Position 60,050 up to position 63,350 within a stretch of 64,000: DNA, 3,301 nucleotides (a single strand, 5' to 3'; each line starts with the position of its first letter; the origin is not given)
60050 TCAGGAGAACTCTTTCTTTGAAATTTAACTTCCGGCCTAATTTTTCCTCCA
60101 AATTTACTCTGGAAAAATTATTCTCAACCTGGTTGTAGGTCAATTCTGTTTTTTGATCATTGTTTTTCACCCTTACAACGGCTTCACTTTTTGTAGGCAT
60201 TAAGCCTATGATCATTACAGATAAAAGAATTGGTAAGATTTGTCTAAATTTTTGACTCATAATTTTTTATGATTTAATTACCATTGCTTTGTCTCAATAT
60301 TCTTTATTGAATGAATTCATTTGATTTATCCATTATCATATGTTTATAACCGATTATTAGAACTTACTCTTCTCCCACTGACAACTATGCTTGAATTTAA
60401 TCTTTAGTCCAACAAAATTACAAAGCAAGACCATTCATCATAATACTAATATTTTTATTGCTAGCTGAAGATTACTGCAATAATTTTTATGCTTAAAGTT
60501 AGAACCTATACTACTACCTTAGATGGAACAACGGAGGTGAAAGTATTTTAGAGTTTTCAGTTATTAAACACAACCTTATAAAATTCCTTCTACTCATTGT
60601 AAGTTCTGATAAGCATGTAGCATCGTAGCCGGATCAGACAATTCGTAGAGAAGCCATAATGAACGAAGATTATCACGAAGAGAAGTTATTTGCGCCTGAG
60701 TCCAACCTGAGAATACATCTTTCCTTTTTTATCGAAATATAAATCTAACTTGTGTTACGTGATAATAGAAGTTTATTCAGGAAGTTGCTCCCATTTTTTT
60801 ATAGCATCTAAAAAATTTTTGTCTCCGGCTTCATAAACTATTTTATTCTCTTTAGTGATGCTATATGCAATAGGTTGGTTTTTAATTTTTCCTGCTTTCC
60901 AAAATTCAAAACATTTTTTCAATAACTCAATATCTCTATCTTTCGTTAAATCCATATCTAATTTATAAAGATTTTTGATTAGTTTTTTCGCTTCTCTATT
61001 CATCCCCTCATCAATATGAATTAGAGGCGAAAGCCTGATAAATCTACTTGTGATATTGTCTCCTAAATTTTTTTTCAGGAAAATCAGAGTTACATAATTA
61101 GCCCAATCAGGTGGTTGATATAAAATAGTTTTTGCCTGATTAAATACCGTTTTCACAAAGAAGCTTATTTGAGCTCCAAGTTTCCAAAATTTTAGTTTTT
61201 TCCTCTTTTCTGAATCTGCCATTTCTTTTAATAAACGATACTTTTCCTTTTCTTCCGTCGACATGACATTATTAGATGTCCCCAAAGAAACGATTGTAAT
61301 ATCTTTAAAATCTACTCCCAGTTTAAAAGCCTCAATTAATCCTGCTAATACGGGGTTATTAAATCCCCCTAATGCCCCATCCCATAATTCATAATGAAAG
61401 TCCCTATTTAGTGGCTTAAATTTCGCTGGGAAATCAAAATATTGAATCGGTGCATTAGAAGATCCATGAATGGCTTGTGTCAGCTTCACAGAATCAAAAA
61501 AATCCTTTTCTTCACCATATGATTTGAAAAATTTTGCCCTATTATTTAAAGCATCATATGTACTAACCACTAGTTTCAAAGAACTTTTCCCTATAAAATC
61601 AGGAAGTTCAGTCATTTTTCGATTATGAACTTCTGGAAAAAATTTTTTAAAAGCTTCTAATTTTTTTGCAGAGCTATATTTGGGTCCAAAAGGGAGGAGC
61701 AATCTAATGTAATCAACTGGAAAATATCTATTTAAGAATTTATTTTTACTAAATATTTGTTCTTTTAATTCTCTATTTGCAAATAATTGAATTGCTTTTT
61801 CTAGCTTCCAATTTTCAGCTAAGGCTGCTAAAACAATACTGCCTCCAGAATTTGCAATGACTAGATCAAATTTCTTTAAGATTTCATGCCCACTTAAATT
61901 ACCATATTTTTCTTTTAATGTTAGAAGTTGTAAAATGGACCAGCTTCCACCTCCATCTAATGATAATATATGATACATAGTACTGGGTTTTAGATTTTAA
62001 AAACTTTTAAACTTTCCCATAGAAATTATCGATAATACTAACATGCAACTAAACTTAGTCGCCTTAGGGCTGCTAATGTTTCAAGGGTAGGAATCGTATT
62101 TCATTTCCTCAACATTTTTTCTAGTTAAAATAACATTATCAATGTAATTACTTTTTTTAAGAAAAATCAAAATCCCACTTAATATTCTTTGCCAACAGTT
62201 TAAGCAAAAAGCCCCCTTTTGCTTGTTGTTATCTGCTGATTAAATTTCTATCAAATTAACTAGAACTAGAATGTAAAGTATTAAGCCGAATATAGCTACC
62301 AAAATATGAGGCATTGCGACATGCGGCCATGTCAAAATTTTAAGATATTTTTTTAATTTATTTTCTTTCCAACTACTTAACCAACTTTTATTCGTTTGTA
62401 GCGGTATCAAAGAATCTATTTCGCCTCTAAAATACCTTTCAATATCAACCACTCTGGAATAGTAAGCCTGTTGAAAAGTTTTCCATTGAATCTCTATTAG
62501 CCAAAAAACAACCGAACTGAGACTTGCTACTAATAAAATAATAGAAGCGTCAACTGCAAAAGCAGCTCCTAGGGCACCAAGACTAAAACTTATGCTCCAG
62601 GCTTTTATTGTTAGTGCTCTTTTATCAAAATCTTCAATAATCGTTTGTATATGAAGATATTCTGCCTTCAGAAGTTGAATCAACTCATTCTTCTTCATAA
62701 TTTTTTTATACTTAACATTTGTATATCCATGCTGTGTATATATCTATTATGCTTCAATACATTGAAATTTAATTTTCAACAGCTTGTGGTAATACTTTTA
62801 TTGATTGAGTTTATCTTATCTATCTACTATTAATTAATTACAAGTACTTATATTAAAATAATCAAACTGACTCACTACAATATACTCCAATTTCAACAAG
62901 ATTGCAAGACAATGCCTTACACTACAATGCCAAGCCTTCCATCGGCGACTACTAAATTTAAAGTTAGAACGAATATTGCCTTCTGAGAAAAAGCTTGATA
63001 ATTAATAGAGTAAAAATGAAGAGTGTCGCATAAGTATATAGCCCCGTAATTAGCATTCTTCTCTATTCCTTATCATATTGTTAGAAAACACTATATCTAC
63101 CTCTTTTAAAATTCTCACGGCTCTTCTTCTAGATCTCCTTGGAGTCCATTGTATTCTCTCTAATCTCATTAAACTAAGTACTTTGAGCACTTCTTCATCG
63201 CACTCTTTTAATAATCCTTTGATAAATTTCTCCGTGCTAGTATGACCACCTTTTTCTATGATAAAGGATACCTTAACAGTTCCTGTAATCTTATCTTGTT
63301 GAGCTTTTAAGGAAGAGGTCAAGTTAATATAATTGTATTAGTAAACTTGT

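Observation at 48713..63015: Four transcription units of exported hydrolases share a roughly 150-bp upstream element with a perfect palindrome placed between the -33 and -7 promoter motifs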

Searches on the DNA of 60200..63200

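Call 76: search_rna_families(source=window, start=60200, end=63200, threshold=evalue, max_evalue=1)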
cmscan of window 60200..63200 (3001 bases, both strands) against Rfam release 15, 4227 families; matches with E-value up to 1: 0.
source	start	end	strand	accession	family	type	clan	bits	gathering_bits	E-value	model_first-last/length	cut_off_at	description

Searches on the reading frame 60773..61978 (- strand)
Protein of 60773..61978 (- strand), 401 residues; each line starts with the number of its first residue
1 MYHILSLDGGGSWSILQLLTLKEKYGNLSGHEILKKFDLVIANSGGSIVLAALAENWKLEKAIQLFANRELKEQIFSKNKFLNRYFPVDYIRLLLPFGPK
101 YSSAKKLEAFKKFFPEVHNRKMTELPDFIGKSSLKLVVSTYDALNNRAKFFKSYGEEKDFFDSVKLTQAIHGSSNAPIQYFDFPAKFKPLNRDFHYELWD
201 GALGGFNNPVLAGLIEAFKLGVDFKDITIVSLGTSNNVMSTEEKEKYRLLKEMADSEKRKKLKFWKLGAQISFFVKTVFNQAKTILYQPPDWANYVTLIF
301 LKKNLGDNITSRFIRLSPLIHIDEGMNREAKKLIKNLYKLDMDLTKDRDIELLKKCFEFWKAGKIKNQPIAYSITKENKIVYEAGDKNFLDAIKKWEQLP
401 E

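Call 14: search_protein_families(library=pfam, proteins=[window:60773-61978:-])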
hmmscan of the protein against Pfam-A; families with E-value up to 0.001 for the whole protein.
window:60773-61978:- (401 aa): 1 family
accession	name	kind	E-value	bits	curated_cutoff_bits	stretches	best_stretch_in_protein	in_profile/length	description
PF01734.28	Patatin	-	2.1e-16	61.1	27.7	1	5-211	1-188/191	Patatin-like phospholipase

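Call 71: search_protein_families(library=padloc, proteins=[window:60773-61978:-], max_evalue=0.001)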
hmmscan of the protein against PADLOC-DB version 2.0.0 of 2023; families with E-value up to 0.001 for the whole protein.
window:60773-61978:- (401 aa): 3 families
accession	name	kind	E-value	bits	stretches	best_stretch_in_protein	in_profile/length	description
PDLC00758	Effector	-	1e-27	95.3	1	2-247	6-228/331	Phospholipase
PDLC00757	Effector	-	2.2e-19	68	1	2-246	10-231/331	Phospholipase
PDLC00755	Effector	-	4.5e-11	40.4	1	2-68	11-76/311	Phospholipase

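Call 80: find_encoding_contigs(protein=window:60773-61978:-, flank=10000, max_places=4)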
Protein window:60773-61978:- (401 aa): no gene with exactly this product is on record in the collection.
